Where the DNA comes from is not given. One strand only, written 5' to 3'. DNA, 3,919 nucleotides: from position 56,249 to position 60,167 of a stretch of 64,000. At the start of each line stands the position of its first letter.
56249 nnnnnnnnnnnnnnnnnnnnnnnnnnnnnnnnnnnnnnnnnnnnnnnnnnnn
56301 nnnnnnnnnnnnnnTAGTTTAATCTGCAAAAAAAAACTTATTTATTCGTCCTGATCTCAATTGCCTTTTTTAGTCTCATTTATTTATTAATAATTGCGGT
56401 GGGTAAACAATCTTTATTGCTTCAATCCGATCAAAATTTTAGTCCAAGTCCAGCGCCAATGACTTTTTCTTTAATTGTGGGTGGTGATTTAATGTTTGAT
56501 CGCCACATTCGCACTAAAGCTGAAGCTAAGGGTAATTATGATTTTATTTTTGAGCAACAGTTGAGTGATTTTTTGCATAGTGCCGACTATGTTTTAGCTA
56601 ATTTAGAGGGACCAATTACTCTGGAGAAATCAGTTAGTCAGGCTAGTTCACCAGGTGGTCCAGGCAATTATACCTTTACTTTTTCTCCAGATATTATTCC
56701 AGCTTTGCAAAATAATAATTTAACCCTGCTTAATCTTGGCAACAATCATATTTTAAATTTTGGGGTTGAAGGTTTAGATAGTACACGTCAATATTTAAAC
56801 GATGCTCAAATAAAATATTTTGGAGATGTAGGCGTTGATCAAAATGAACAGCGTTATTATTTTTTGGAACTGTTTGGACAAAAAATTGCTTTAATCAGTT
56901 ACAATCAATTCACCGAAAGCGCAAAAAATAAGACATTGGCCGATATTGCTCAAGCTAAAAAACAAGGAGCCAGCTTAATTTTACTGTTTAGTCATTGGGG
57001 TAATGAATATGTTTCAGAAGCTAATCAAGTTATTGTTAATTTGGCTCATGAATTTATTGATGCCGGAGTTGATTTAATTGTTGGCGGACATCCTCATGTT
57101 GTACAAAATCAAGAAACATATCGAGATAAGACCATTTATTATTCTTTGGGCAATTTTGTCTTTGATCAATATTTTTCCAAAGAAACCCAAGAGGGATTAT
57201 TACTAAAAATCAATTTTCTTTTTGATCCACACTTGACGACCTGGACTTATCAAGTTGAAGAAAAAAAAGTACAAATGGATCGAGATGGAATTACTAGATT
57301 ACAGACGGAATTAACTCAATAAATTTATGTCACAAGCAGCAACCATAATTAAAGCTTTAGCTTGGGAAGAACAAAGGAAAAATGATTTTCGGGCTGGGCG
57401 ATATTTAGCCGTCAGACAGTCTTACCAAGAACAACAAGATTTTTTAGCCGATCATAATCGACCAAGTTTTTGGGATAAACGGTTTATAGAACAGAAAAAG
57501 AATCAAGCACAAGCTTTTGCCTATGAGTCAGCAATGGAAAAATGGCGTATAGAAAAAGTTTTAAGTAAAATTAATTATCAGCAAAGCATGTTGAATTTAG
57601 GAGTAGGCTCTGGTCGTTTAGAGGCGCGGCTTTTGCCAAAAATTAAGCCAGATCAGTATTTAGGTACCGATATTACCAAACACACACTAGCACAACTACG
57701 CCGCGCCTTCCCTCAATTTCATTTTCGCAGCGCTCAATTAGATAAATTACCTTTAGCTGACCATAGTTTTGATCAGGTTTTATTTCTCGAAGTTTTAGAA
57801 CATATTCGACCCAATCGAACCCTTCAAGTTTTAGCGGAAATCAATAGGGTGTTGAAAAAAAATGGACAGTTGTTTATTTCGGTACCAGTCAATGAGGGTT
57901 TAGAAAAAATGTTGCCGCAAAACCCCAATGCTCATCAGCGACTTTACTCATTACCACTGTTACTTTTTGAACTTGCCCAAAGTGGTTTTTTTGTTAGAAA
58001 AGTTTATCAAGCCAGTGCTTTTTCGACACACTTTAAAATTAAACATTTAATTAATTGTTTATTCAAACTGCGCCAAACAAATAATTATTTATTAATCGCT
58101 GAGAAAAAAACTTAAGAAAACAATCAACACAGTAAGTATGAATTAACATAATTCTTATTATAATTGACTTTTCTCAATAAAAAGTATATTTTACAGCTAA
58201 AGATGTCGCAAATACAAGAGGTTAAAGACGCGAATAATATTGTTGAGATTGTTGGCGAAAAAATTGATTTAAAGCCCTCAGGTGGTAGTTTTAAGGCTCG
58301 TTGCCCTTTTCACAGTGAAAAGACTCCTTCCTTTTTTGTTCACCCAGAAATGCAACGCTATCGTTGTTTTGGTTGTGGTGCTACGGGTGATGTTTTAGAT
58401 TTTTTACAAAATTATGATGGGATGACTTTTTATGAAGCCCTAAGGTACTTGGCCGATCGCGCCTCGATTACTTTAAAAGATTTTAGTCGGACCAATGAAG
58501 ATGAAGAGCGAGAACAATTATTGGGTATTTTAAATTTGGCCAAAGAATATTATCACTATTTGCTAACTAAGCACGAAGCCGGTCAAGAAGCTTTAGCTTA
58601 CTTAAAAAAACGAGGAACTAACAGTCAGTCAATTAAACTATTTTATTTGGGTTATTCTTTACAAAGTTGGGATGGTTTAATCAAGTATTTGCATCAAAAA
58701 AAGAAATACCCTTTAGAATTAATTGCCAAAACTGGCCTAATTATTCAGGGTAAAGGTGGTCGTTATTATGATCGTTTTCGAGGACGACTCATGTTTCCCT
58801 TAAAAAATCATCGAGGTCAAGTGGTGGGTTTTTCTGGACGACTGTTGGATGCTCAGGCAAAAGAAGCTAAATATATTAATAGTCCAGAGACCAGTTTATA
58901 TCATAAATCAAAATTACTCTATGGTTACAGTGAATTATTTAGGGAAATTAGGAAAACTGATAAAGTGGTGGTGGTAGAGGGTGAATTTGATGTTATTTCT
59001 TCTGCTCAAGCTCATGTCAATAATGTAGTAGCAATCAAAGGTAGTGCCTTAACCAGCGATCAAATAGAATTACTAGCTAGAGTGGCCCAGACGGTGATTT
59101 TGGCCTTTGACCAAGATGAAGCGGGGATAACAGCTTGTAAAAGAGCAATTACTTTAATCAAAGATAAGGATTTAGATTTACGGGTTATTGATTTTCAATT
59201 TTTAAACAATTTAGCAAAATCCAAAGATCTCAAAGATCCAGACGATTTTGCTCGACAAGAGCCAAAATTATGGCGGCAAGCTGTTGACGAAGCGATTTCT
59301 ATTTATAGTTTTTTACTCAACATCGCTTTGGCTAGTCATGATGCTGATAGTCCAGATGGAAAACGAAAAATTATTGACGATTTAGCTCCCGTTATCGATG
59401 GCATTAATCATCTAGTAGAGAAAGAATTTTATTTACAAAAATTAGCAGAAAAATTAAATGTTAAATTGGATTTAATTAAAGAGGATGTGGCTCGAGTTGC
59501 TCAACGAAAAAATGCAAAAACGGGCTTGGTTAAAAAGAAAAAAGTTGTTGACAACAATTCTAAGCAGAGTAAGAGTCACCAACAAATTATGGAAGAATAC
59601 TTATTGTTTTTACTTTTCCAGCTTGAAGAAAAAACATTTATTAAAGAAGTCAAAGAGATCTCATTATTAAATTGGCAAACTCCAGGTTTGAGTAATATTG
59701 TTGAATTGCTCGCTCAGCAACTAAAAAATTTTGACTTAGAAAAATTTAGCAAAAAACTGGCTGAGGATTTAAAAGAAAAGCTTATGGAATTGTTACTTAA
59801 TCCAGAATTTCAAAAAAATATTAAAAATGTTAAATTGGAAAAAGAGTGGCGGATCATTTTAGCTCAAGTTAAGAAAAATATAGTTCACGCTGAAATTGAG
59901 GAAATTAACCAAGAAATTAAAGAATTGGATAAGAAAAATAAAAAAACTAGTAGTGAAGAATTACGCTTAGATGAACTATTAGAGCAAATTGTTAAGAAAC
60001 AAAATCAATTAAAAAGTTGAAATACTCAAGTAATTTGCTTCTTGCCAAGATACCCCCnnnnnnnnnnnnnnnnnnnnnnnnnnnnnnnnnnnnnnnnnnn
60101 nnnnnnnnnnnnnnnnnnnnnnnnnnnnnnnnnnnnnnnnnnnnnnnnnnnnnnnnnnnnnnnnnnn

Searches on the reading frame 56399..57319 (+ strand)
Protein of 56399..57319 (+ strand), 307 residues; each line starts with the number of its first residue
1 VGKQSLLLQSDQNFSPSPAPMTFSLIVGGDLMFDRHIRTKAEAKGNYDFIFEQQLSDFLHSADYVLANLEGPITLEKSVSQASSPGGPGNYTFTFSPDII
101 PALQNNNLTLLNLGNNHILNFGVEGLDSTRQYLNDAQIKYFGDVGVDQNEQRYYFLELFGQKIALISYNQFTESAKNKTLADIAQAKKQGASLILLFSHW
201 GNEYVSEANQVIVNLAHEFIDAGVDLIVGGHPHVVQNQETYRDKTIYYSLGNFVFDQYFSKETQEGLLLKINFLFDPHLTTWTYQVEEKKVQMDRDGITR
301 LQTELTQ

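Call 34: search_protein_families(library=pfam, proteins=[window:56399-57319:+], max_evalue=0.0001)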
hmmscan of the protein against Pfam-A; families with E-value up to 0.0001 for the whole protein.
window:56399-57319:+ (307 aa): 1 family
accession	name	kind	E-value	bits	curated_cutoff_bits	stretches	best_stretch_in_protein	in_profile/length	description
PF09587.15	PGA_cap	-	4.3e-58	197.2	27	1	25-257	2-255/255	Bacterial capsule synthesis protein PGA_cap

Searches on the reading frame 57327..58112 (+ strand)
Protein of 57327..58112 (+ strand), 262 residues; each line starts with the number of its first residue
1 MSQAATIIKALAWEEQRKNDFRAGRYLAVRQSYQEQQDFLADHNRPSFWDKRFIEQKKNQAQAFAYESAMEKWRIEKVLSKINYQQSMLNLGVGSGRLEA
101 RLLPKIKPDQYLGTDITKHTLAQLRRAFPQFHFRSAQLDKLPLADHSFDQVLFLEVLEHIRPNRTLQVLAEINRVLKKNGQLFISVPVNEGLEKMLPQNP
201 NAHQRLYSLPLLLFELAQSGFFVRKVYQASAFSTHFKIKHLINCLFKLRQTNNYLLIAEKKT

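Call 63: search_protein_families(library=pfam, proteins=[window:57327-58112:+], max_evalue=0.00001)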
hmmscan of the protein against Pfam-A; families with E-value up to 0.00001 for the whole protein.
window:57327-58112:+ (262 aa): 5 families
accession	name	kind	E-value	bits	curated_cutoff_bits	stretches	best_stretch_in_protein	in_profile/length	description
PF08241.18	Methyltransf_11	-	1.9e-16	60.9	21.2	1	89-184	1-95/95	Methyltransferase domain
PF13649.12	Methyltransf_25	-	5.3e-15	56.3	27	1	89-180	2-97/97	Methyltransferase domain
PF08242.18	Methyltransf_12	-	2.1e-13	51.3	30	1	89-182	1-98/98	Methyltransferase domain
PF13847.12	Methyltransf_31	-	3.1e-09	37.1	27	1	86-199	5-125/145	Methyltransferase domain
PF13489.12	Methyltransf_23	-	2.2e-07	31.2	27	1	76-221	14-159/164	Methyltransferase domain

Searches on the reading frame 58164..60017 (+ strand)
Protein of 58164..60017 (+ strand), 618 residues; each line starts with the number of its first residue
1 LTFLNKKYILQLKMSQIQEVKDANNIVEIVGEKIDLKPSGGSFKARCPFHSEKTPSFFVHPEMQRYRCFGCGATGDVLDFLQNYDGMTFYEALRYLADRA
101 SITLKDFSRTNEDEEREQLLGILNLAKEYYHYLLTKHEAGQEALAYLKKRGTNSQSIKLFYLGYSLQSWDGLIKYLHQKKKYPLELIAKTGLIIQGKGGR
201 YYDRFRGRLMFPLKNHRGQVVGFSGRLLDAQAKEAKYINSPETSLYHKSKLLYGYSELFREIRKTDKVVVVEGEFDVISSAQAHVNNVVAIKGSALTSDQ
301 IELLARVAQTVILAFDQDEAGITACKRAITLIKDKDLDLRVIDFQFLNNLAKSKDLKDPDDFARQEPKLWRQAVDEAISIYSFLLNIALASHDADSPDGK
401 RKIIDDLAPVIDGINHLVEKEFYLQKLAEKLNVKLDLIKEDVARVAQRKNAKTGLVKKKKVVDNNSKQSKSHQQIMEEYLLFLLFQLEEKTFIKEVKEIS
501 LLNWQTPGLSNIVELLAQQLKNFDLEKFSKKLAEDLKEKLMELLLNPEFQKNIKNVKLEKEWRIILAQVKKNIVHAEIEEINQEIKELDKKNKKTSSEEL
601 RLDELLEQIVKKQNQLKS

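Call 19: search_protein_families(library=pfam, proteins=[window:58164-60017:+], max_evalue=0.001)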
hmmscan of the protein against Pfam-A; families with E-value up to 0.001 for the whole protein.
window:58164-60017:+ (618 aa): 7 families
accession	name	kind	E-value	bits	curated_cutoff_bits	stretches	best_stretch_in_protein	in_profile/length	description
PF08275.17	DNAG_N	-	4.5e-40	137.1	26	1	129-257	1-126/128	DNA primase catalytic core, N-terminal domain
PF01807.25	Zn_ribbon_DnaG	-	1.6e-31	108.4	24.9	1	15-105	4-94/98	CHC2 zinc finger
PF13155.12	Toprim_2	-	3.7e-19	69.3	22.1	1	269-361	1-86/88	Toprim-like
PF13662.12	Toprim_4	-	1.9e-15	57.3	25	1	266-342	1-84/85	Toprim domain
PF10410.14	DnaB_bind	-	5.1e-13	49.5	20.6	1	382-434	2-54/56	DnaB-helicase binding domain of primase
PF01751.28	Toprim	-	3.1e-12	46.9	23.1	1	268-335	2-83/96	Toprim domain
PF13362.12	Toprim_3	-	1.4e-05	25.8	27.2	1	268-366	2-92/95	Toprim domain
